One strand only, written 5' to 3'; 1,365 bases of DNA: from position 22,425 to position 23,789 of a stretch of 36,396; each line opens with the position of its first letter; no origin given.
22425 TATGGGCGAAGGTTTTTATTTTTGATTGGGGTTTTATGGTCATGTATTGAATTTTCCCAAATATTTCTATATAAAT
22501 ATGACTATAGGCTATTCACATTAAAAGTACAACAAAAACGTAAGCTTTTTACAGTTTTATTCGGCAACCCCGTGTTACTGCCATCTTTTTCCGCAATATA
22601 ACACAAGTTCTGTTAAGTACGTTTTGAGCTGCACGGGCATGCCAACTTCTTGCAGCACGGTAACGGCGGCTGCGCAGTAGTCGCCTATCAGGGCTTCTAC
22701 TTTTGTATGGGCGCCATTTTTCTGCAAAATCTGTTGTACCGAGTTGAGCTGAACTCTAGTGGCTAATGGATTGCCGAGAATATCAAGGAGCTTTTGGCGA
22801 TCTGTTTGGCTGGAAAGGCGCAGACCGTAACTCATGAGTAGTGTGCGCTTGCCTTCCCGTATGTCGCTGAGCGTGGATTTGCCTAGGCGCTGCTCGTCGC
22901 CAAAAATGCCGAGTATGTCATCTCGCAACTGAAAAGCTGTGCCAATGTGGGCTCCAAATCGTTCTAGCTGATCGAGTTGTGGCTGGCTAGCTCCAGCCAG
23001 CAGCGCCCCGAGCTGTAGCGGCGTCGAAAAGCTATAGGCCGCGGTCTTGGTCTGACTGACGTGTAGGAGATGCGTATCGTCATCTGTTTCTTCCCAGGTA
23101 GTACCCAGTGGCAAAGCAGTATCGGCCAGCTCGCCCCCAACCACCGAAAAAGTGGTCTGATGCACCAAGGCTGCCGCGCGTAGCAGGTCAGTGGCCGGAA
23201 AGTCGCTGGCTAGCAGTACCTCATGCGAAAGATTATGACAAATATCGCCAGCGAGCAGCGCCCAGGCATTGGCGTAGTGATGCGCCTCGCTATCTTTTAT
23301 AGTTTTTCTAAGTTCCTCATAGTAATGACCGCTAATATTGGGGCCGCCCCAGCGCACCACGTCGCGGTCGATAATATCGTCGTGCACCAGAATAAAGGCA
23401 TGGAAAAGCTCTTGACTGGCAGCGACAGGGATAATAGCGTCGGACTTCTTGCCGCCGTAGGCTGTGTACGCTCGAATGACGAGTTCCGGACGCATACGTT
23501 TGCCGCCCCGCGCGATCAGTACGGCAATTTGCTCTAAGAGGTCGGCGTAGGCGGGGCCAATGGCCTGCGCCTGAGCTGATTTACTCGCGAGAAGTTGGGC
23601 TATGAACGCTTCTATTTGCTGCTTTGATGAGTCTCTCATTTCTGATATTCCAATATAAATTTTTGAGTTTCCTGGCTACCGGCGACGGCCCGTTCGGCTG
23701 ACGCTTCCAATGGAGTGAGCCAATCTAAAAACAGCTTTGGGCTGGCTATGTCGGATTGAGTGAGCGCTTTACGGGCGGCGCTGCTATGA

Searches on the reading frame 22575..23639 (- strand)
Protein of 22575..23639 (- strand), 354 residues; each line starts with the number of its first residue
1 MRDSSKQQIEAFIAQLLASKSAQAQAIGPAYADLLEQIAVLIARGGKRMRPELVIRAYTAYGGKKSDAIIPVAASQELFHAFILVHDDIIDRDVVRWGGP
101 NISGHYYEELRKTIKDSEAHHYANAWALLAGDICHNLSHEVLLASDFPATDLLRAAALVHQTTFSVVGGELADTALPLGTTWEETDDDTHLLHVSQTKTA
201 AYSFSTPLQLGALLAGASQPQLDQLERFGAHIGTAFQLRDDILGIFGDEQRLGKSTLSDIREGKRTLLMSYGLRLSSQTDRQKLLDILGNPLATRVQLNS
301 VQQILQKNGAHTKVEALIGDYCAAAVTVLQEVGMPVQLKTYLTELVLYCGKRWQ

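Call 5: search_protein_families(library=pfam, proteins=[window:22575-23639:-], max_evalue=0.01)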
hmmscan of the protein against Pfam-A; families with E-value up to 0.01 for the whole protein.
window:22575-23639:- (354 aa): 1 family
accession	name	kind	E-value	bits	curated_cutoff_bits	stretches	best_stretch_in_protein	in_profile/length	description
PF00348.22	polyprenyl_synt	-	1.5e-49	168.9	27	1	36-299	5-245/251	Polyprenyl synthetase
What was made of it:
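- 22575..23639 (-): Canonical short-chain polyprenyl diphosphate synthase, 354 aa. It is the probable supplier of the C15-C20 donor. Pfam polyprenyl_synt at 1.5e-49 (call 5).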

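Call 32: search_protein_families(library=ncbifam, proteins=[window:22575-23639:-], max_evalue=1)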
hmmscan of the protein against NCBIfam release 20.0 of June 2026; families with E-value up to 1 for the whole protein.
window:22575-23639:- (354 aa): 16 families
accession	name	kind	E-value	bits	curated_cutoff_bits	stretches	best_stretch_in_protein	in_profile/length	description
NF041169.1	f2_encap_cargo4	exception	2.6e-59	201.2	450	1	43-351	47-331/334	family 2 encapsulin nanocompartment cargo protein polyprenyl transferase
NF042416.1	GFPPS_Mycobact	equivalog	2.8e-48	164.7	600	1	14-349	10-345/350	bifunctional (2E,6E)-farnesyl/geranyl diphosphate synthase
NF041003.1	GGPP_syn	equivalog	5.6e-45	153.8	500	1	29-335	23-306/326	geranylgeranyl diphosphate synthase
NF040698.1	IdsA_Meth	equivalog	3.9e-44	151.2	468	1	32-345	28-319/328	short chain isoprenyl diphosphate synthase IdsA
NF045485.1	FPPsyn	subfamily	4.2e-32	111.5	275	1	33-280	24-255/288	farnesyl diphosphate synthase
NF042417.1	NPPPS_Mycobact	equivalog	6.7e-30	104.2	600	1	34-348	44-329/335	nonaprenyl/(2E,6E)-farnesyl/geranylgeranyl diphosphat synthase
TIGR02748.1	GerC3_HepT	equivalog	2.1e-29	102.6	456.55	1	26-352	23-317/319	heptaprenyl diphosphate synthase component II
NF045549.1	GGPPsyn_IdsB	equivalog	3e-28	98.9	475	1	43-331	62-327/346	geranylgeranyl diphosphate synthase IdsB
NF045685.1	GGPPSynCrtE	equivalog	3.8e-24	85.2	460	1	41-285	37-264/293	geranylgeranyl diphosphate synthase CrtE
NF045628.1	HxpDPsynlarge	equivalog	9.8e-22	77.3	500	2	204-345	166-302/311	hexaprenyl-diphosphate synthase large subunit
NF040789.2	gerfarn_diphsyn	equivalog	1.1e-21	77.5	560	1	60-269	76-263/345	geranylfarnesyl diphosphate synthase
NF007877.0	PRK10581.1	equivalog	1.5e-21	76.8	321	1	8-291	6-270/299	(2E,6E)-farnesyl diphosphate synthase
NF008140.0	PRK10888.1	equivalog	3.2e-21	76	412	1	33-311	30-281/323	octaprenyl diphosphate synthase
TIGR02749.1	prenyl_cyano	equivalog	5.8e-20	71.6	383.2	1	40-349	38-317/322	solanesyl diphosphate synthase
NF040627.1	GFPS_Meth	equivalog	1.3e-09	37.9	600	1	41-246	35-211/285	geranylfarnesyl diphosphate synthase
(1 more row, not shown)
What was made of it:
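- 22575..23639 (-): Best NCBIfam matches are GGPP, FPP and GFPP synthases (call 32).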
